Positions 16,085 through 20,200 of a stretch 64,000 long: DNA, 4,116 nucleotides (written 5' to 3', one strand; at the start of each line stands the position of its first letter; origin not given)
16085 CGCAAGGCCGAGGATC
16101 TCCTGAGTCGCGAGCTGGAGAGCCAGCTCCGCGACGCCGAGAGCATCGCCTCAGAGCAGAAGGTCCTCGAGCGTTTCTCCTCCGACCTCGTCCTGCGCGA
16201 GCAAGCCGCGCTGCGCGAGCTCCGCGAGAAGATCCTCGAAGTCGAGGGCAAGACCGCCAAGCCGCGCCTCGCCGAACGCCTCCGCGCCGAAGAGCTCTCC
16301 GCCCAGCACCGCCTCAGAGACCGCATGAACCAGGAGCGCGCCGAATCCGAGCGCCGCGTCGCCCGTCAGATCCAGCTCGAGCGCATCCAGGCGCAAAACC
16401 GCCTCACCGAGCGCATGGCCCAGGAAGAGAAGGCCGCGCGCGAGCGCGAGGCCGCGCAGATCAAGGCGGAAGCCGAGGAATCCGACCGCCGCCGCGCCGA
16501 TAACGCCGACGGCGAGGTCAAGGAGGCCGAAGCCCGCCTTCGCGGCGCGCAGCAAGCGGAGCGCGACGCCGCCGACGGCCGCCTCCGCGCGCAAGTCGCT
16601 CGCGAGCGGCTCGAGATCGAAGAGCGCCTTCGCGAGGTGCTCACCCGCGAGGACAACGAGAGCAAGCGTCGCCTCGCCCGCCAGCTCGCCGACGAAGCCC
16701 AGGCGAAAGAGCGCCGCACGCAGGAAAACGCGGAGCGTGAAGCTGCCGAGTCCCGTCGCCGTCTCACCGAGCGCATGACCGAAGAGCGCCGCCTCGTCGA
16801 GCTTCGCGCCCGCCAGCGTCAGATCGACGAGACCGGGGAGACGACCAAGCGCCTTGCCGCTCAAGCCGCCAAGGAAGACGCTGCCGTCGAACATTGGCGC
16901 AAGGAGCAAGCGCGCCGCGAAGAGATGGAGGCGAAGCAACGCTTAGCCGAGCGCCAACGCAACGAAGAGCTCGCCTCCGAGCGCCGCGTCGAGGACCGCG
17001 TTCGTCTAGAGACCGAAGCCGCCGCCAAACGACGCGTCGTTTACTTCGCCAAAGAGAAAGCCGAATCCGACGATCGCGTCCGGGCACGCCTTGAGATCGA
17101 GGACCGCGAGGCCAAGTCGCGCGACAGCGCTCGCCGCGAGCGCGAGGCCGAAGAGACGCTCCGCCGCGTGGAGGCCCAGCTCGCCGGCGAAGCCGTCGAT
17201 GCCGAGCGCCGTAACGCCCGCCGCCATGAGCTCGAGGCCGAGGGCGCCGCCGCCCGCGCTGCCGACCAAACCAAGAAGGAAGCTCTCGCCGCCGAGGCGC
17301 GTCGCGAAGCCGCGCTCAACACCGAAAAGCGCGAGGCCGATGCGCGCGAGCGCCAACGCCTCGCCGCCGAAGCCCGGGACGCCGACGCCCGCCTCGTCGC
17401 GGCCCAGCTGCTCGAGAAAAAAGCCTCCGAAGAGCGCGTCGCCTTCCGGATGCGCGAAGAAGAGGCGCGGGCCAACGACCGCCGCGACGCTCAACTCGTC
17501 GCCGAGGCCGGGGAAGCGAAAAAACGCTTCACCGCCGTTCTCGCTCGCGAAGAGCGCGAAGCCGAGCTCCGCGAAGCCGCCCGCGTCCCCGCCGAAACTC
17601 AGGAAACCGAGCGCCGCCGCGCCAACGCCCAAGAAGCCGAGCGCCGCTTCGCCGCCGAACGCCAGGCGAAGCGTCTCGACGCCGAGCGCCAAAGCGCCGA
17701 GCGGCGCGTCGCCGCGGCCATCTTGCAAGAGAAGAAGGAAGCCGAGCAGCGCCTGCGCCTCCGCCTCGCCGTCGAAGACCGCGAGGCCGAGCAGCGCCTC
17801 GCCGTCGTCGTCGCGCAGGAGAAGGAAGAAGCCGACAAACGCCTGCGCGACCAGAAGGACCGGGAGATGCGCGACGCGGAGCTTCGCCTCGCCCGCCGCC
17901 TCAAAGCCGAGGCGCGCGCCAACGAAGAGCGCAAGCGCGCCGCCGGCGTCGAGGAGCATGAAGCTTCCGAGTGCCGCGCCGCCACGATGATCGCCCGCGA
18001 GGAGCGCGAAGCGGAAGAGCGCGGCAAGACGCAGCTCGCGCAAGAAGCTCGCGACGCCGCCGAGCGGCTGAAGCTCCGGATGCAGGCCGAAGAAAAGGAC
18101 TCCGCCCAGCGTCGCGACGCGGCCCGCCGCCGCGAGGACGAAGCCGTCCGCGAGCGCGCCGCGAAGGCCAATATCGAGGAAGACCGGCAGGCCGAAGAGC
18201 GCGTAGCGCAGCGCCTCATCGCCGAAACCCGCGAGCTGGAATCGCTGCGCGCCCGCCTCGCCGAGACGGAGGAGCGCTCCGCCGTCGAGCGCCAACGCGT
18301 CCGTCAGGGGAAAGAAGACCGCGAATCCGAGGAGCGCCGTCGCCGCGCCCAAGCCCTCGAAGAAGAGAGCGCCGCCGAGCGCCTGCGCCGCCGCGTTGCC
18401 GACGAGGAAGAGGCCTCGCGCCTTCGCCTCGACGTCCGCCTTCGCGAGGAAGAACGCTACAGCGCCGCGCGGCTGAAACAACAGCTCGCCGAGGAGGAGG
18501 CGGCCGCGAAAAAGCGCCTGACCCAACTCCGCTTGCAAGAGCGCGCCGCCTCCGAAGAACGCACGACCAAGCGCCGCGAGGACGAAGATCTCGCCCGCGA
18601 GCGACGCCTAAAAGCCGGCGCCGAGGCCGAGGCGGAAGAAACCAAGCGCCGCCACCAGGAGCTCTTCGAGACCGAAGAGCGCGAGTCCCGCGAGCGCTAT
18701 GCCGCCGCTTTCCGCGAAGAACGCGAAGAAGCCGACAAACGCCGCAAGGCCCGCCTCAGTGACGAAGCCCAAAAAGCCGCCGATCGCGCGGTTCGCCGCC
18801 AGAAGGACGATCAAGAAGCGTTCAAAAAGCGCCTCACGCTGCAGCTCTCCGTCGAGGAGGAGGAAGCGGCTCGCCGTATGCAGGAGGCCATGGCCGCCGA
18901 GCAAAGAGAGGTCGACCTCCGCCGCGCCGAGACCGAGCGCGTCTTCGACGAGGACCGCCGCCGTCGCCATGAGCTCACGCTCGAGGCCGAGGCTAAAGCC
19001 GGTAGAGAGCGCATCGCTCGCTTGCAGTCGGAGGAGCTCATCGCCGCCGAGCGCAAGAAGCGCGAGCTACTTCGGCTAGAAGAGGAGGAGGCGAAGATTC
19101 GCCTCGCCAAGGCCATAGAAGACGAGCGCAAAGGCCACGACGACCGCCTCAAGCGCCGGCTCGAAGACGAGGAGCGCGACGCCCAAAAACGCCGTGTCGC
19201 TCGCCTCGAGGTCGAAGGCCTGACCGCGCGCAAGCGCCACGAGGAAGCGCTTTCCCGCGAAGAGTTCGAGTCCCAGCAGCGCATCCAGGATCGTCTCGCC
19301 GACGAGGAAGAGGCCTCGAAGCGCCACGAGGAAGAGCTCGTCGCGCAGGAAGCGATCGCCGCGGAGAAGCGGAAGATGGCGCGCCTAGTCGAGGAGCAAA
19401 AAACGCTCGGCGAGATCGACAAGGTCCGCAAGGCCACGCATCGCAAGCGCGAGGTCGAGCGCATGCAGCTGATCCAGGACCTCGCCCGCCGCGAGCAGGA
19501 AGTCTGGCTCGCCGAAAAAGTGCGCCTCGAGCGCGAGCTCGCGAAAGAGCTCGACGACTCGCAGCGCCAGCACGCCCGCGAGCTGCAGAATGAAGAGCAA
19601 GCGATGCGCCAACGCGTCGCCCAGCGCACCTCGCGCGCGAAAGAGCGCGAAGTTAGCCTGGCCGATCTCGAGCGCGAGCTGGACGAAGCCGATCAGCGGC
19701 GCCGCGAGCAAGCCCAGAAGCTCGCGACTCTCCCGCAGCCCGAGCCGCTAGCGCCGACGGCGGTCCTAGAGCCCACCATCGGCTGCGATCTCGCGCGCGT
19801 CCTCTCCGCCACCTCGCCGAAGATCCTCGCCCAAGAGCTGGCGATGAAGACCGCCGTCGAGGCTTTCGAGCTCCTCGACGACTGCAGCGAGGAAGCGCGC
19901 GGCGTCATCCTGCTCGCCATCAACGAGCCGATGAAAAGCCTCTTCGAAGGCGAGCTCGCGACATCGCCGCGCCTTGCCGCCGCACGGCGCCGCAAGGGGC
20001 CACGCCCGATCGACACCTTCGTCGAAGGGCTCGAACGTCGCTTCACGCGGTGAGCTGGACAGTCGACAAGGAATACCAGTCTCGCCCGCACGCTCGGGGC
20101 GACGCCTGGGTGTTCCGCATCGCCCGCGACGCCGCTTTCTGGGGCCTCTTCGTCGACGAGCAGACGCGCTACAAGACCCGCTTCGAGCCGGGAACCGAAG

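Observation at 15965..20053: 1362-aa cytoplasmic protein made almost entirely of E/R/A-rich helical repeats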

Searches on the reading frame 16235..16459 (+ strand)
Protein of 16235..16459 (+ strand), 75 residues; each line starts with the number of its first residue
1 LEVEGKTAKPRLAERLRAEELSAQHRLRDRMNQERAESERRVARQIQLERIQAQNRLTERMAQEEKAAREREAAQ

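Call 27: search_protein_representatives(alignment_id=A2)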
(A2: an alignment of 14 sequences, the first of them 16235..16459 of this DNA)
Query: 14 sequences, 75 profile positions. Proteins with E-value up to 0.001 (for the whole library): 5; up to 1e-10: 2; up to 1e-30: 0. The best 5 are listed.
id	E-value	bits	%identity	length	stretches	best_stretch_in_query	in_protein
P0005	1.6e-20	89.1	-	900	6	2-73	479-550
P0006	1.3e-14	70.2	-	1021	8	2-72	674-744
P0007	2.8e-08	49.9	-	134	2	3-74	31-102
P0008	3.6e-06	43.1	-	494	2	1-73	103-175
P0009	1.1e-05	41.6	-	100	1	10-71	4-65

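Call 30: find_encoding_contigs(protein=P0006, flank=10000, max_places=6)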
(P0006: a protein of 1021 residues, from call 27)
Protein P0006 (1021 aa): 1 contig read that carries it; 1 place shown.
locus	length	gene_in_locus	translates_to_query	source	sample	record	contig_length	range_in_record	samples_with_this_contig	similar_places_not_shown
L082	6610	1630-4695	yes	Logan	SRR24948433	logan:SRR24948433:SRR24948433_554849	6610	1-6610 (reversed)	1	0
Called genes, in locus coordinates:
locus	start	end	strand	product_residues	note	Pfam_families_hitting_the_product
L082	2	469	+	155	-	?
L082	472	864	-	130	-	-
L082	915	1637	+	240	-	-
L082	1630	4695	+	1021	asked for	-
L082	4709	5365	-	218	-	-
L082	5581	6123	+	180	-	PF00072:Response_reg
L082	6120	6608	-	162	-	?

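Call 45: search_protein_families(library=pfam, proteins=[P0005, P0006, P0008, L082:472-957:-, L082:912-1637:+, L082:4709-5365:-], max_evalue=0.1)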
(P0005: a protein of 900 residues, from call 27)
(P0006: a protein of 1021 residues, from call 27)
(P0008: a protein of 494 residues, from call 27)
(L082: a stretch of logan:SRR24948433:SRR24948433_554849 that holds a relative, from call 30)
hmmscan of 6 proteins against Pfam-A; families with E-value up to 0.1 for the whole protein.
P0005 (900 aa): 0 families

P0006 (1021 aa): 0 families

P0008 (494 aa): 4 families
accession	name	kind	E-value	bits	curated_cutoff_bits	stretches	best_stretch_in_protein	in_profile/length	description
PF13578.12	Methyltransf_24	-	1.3e-12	48.9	26.3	1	327-452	1-105/105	Methyltransferase domain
PF13489.12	Methyltransf_23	-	0.00023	21.4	27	1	308-482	11-133/164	Methyltransferase domain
PF04989.18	RMNT_CmcI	-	0.00041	20.6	23.2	1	326-459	36-155/206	Rhamnosyl O-methyltransferase/CmcI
PF03776.19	MinE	-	0.0013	19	25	0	123-149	3-29/68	Septum formation topological specificity factor MinE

L082:472-957:- (161 aa): 0 families

L082:912-1637:+ (241 aa): 0 families

L082:4709-5365:- (218 aa): 0 families

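Call 50: search_solved_structures(query=A2, max_evalue=1)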
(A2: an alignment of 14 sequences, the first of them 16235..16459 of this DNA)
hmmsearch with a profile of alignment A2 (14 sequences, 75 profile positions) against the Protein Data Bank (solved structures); distinct sequences matched with E-value up to 1: 2.
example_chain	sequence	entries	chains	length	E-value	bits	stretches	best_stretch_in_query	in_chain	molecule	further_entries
6wvw_C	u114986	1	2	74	0.65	13.4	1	39-62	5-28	Synaptosomal-associated protein 25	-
1kil_C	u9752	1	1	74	0.7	13.3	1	39-62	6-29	SNAP-25 N-terminal SNARE motif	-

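Call 51: find_encoding_contigs(protein=P0005, flank=5000, max_places=3)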
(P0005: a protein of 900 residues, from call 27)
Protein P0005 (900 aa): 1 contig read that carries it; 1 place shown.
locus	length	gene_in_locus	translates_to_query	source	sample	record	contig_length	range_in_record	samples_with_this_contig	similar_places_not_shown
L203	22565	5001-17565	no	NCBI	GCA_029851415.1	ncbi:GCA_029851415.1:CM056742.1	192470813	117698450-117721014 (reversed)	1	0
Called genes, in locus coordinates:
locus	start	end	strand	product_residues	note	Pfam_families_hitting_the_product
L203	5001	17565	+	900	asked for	-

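Call 52: find_encoding_contigs(protein=P0008, flank=5000, max_places=3)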
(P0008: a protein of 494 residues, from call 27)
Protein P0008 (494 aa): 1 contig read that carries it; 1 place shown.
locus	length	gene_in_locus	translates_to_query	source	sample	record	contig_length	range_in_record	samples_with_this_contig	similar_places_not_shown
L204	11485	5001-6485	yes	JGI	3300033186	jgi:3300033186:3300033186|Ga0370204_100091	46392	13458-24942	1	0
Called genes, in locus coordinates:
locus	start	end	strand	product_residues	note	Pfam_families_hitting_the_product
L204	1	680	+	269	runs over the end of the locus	-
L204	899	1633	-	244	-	PF01987:AIM24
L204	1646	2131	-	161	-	PF05728:UPF0227 (weak), PF12146:Hydrolase_4, PF00561:Abhydrolase_1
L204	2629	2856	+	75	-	-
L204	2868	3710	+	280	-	PF01061:ABC2_membrane (weak)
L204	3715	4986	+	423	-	PF00005:ABC_tran, PF13304:AAA_21 (faint), PF14524:Wzt_C (weak)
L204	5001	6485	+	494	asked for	PF13578:Methyltransf_24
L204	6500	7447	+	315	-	PF04321:RmlD_sub_bind, PF01073:3Beta_HSD (faint), PF01370:Epimerase, PF02719:Polysacc_synt_2 (faint), PF16363:GDP_Man_Dehyd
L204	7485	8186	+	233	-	PF05050:Methyltransf_21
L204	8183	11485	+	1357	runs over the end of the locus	PF00535:Glycos_transf_2, PF01973:MptE-like (faint), PF13692:Glyco_trans_1_4 (faint), PF27901:WaaZ_KDO_III (faint), PF05050:Methyltransf_21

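Call 63: find_homologous_proteins(query=A3, max_evalue=0.001)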
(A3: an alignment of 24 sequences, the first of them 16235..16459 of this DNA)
Query A3 (24 sequences): 7557 candidates shared short words with the query, none scored E <= 0.001.

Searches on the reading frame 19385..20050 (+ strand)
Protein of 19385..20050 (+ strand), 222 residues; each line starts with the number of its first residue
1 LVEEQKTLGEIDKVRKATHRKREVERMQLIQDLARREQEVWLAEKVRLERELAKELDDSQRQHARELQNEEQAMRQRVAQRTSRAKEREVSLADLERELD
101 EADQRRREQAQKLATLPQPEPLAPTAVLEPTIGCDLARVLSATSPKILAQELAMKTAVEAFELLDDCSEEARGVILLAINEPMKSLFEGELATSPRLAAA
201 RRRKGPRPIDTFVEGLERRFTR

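Call 12: find_homologous_proteins(query=window:19385-20050:+, max_evalue=0.001)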
Query window:19385-20050:+ (222 aa): 1 proteins with E <= 0.001 among 2975 candidates.
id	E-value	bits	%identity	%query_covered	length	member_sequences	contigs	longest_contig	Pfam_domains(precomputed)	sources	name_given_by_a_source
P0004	1.6e-51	193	70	67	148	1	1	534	-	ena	-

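Call 25: search_protein_families(library=pfam, proteins=[window:19385-20050:+], max_evalue=10)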
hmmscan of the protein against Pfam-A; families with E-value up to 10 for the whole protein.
window:19385-20050:+ (222 aa): 3 families
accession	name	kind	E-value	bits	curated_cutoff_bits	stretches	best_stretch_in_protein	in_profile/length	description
PF00698.26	Acyl_transf_1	-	0.22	11.4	32.7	1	7-114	103-210/319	Acyl transferase domain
PF14362.11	DUF4407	-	2.6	7.7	31.3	1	9-113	107-214/297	Domain of unknown function (DUF4407)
PF07956.16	DUF1690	-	9.2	7.1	29.7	1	45-111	6-74/139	Protein of Unknown function (DUF1690)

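Call 53: find_encoding_contigs(protein=P0004, flank=5000, max_places=3)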
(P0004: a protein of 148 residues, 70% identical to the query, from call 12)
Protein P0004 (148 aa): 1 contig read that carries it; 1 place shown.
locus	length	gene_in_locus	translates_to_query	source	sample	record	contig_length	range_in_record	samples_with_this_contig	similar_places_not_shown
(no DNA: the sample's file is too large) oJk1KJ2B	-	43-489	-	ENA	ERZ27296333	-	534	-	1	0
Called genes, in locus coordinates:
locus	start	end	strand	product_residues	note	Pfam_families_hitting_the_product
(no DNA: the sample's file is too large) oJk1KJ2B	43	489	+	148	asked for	-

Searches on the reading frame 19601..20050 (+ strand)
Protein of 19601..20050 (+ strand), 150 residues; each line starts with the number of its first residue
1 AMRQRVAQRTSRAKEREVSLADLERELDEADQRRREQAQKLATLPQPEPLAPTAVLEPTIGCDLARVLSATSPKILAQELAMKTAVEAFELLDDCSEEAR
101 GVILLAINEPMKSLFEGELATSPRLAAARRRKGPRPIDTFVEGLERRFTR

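Call 16: find_related_loci(query=A1, collection=genome_contigs, flank=10000)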
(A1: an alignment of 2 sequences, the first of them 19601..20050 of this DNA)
Query A1 (150 aa) in genome_contigs; peptide patterns used: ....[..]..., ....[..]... (x = any residue, [..] = any of these).
268 stretches matched a pattern, but none encodes a relative of the query by tblastn (E <= 1e-3).

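Call 38: find_related_loci(query=A1, collection=metagenome_contigs, flank=10000)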
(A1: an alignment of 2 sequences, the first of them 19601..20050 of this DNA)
Query A1 (150 aa) in metagenome_contigs; peptide patterns used: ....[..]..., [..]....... (x = any residue, [..] = any of these).
343 stretches matched a pattern, but none encodes a relative of the query by tblastn (E <= 1e-3).

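Call 39: predict_structure(alignment_id=A1)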
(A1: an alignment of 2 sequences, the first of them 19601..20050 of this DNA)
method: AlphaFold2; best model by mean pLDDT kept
length: 150 residues; sequences in the alignment: 2
mean_pLDDT: 59.2   pTM: 0.22
mean pLDDT of the five models: 59.2, 57.1, 55.0, 52.2, 51.8
residues with pLDDT >= 90: 3; 70-90: 22; 50-70: 83; < 50: 42
segments of 3 or more residues with pLDDT < 50: 45-68, 118-131
pLDDT, mean of each block of 10 residues (from residue 1): 59 61 86 82 50 41 45 58 63 67 65 54 42 57 58
secondary structure, 60 per line:
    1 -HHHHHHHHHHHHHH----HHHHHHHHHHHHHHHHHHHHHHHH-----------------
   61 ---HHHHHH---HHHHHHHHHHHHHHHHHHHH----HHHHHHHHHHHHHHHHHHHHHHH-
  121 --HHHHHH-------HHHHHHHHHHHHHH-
elements in order: H2-15 H20-43 H64-69 H73-92 H97-119 H123-128 H136-149

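Call 49: search_solved_structures(query=A1, max_evalue=10)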
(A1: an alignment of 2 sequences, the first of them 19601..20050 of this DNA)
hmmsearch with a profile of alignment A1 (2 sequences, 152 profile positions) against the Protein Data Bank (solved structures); distinct sequences matched with E-value up to 10: 4.
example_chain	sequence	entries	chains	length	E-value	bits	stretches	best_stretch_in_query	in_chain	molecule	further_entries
9d4a_B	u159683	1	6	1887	0.095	15.9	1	35-94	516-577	Fatty acid synthase subunit alpha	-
2uv8_A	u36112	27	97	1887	0.095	15.9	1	35-94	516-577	FATTY ACID SYNTHASE SUBUNIT ALPHA (FAS2) | FATTY ACID SYNTHASE SUBUNIT ALPHA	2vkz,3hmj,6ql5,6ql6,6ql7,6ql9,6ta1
6u5t_A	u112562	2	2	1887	0.095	15.9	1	35-94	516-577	Fatty acid synthase subunit alpha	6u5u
2ndp_A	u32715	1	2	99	0.58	13.3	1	39-91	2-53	Histone-like DNA-binding superfamily protein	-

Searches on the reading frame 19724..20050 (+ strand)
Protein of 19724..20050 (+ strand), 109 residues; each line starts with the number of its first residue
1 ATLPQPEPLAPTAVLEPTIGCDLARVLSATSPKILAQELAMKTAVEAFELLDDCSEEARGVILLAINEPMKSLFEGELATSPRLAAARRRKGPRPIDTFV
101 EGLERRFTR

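Call 25: search_protein_families(library=pfam, proteins=[window:19724-20050:+], max_evalue=10)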
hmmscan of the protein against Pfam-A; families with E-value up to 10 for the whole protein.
window:19724-20050:+ (109 aa): 1 family
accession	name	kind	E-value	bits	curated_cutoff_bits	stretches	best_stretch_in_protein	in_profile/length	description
PF10279.14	Latarcin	-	0.13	12.9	25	1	39-72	21-55/64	Latarcin precursor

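Call 26: search_solved_structures(query=window:19724-20050:+, max_evalue=10)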
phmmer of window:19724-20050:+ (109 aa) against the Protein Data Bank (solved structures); distinct sequences matched with E-value up to 10: 0.
